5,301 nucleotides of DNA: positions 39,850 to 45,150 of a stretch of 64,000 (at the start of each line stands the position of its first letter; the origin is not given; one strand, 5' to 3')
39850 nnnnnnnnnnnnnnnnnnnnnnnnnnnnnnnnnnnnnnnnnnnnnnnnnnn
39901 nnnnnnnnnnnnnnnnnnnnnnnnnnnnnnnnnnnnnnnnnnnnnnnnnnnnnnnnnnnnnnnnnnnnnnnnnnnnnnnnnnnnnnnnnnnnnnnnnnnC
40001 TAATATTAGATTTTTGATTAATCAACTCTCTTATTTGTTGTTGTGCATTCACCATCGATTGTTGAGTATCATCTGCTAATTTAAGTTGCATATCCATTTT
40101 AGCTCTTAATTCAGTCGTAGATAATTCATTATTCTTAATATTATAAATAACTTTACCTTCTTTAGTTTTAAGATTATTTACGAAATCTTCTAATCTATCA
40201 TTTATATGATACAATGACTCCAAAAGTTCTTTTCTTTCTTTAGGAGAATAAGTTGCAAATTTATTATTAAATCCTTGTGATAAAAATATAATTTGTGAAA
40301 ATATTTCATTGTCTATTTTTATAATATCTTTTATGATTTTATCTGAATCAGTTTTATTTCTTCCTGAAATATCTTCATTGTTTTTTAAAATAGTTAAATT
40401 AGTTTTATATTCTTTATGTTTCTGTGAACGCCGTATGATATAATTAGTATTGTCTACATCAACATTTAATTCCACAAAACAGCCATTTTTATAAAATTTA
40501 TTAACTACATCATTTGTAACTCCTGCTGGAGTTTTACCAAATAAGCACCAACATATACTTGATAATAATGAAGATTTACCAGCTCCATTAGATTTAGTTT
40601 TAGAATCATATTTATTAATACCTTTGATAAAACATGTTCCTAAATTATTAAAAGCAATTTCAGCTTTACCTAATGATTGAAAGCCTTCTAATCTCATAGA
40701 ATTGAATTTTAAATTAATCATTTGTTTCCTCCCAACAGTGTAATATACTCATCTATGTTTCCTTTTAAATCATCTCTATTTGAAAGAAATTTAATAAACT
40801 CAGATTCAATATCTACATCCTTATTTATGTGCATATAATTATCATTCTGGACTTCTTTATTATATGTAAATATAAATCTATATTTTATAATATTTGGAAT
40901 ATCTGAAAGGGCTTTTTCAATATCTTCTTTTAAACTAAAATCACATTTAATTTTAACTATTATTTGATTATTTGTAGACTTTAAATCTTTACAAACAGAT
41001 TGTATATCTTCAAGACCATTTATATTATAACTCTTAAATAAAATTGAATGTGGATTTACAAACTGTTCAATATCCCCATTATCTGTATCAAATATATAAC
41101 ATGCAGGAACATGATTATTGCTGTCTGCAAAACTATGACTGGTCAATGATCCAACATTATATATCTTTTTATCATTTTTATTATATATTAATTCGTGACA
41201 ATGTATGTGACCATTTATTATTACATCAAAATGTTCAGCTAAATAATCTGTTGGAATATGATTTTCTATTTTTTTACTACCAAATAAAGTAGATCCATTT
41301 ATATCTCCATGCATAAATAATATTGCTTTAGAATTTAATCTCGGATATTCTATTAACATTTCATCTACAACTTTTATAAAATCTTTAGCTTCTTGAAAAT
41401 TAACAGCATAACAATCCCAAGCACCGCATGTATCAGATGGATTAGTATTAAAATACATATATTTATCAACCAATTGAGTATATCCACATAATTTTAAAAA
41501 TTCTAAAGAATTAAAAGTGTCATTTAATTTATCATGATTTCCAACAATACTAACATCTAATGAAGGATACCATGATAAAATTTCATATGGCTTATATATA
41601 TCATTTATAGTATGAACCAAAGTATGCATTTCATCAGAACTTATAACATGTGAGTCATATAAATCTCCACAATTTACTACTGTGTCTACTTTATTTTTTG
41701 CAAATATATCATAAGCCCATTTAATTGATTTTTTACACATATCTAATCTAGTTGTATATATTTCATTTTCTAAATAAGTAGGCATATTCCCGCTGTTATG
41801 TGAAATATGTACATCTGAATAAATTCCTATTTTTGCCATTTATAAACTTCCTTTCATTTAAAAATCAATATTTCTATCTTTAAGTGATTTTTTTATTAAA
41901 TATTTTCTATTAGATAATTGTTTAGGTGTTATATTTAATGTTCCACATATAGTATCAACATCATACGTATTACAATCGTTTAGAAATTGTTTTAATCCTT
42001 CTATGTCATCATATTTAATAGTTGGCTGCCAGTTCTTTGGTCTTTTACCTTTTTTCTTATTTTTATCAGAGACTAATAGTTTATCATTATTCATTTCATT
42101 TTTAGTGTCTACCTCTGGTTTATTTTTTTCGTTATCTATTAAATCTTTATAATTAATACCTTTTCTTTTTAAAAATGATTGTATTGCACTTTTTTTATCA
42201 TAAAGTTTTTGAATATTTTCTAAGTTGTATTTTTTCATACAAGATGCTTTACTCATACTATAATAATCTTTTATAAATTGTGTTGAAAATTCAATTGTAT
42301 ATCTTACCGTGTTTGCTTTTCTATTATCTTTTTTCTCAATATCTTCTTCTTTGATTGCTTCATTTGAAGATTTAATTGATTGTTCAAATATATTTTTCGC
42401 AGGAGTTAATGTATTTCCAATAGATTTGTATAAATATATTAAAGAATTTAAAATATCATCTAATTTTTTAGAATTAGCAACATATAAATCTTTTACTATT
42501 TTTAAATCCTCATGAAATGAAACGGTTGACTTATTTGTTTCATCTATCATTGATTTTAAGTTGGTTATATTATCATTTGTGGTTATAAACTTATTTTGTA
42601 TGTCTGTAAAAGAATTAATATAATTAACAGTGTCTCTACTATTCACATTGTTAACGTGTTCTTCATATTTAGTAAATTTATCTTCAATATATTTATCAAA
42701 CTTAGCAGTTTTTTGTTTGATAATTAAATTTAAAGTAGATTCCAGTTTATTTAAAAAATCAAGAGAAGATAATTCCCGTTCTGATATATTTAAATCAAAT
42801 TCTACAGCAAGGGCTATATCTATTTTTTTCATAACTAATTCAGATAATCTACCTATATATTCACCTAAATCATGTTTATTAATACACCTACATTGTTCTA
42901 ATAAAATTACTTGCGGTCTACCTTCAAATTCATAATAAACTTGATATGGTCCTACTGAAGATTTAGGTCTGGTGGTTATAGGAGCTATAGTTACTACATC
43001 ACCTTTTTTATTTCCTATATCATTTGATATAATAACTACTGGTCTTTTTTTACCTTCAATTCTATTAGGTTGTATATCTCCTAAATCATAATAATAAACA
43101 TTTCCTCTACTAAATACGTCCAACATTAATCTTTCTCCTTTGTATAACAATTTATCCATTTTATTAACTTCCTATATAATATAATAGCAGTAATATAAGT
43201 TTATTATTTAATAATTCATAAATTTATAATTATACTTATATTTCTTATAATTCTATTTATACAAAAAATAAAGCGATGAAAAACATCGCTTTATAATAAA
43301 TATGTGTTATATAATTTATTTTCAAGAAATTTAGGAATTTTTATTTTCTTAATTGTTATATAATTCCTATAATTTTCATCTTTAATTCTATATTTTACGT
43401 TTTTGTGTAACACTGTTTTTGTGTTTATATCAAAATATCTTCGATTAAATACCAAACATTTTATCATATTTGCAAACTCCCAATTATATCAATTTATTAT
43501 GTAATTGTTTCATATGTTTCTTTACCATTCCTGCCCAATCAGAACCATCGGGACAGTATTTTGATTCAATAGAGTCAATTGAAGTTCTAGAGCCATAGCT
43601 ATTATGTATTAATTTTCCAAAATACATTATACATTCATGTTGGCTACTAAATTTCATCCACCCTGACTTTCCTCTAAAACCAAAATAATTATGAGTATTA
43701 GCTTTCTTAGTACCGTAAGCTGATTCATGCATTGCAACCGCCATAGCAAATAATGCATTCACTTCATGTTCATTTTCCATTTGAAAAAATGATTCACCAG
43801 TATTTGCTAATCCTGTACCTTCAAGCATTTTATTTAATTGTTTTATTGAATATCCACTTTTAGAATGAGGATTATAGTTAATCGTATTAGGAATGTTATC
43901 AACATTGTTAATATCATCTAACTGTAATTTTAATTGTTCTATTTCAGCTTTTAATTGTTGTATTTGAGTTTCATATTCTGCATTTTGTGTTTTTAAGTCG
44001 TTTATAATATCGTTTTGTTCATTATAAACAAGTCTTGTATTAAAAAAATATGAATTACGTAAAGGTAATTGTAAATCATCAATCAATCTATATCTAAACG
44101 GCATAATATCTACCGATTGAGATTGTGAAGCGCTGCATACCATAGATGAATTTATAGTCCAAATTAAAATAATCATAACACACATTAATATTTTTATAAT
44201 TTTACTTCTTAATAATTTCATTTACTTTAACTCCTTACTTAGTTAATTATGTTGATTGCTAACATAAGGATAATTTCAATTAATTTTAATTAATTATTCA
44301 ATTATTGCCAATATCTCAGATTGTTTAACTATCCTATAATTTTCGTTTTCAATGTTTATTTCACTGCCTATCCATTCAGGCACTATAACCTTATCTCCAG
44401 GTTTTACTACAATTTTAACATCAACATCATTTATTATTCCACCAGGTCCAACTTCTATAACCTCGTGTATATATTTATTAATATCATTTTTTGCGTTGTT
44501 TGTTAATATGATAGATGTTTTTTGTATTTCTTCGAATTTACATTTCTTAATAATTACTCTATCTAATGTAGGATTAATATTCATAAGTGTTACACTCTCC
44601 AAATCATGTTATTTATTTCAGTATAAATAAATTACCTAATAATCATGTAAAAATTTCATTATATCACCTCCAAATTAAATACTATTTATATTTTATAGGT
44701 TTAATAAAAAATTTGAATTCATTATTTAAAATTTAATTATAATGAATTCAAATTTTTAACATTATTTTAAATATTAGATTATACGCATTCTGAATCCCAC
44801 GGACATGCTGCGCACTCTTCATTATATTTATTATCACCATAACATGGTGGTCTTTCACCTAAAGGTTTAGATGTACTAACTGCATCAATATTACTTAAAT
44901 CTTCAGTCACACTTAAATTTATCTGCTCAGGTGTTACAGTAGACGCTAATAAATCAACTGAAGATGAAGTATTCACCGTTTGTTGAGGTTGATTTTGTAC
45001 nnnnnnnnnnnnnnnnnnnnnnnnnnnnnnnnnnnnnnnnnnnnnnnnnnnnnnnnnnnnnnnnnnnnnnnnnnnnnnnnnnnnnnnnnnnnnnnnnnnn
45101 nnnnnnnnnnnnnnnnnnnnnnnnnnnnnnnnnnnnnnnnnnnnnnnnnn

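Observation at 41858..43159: MazF/EndoA-type toxin domain fused to a 300 aa extension, with no adjacent antitoxin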

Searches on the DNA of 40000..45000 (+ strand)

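Call 5: search_dna_similar(query=window:40000-45000:+, collection=phages, mode=near, max_rows=20)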
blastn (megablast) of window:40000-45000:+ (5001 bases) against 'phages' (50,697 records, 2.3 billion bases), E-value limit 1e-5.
No match.
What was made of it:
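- Tried and rejected: Near-identical phage in GenBank: none (call 5).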

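Call 64: search_rna_families(source=window, start=40500, end=45000, threshold=evalue, max_evalue=1)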
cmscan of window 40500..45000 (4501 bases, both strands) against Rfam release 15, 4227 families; matches with E-value up to 1: 0.
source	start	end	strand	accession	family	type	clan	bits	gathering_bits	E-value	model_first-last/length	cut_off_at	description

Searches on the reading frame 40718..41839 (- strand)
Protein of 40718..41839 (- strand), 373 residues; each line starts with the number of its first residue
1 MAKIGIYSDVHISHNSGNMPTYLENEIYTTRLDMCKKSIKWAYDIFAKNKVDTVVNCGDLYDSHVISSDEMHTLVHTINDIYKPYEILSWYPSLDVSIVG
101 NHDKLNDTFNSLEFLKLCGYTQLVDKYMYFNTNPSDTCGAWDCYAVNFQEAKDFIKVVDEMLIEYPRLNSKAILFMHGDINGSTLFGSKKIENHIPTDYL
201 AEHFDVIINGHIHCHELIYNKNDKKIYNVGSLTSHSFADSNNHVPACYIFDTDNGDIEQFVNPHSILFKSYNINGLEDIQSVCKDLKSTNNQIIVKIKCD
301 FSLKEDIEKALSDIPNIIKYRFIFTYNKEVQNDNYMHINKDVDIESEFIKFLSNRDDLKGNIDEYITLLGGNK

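Call 3: search_protein_families(library=pfam, proteins=[window:40718-41839:-], max_evalue=0.1)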
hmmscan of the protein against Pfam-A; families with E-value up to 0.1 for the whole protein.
window:40718-41839:- (373 aa): 2 families
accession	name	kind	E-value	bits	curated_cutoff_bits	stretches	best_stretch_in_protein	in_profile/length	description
PF00149.33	Metallophos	-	4.8e-08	34.1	21.5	1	3-214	2-190/191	Calcineurin-like phosphoesterase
PF12850.12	Metallophos_2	-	8e-07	29.6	27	1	3-241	2-144/154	Calcineurin-like phosphoesterase superfamily domain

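Call 4: search_protein_families(library=phrogs, proteins=[window:40718-41839:-], max_evalue=0.01)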
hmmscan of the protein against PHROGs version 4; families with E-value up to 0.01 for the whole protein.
window:40718-41839:- (373 aa): 1 family
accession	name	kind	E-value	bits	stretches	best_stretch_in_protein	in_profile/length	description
phrog_100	-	DNA, RNA and nucleotide metabolism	1.8e-16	60.8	1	1-366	28-351/989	SbcD-like subunit of palindrome specific endonuclease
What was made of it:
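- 40718..41839 (-): SbcD/Mre11-like phosphoesterase, 18 nt downstream of the fusion gene. It is the invariant downstream neighbour and probably co-transcribed. Pfam Metallophos and PHROG 100 (calls 3, 4).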
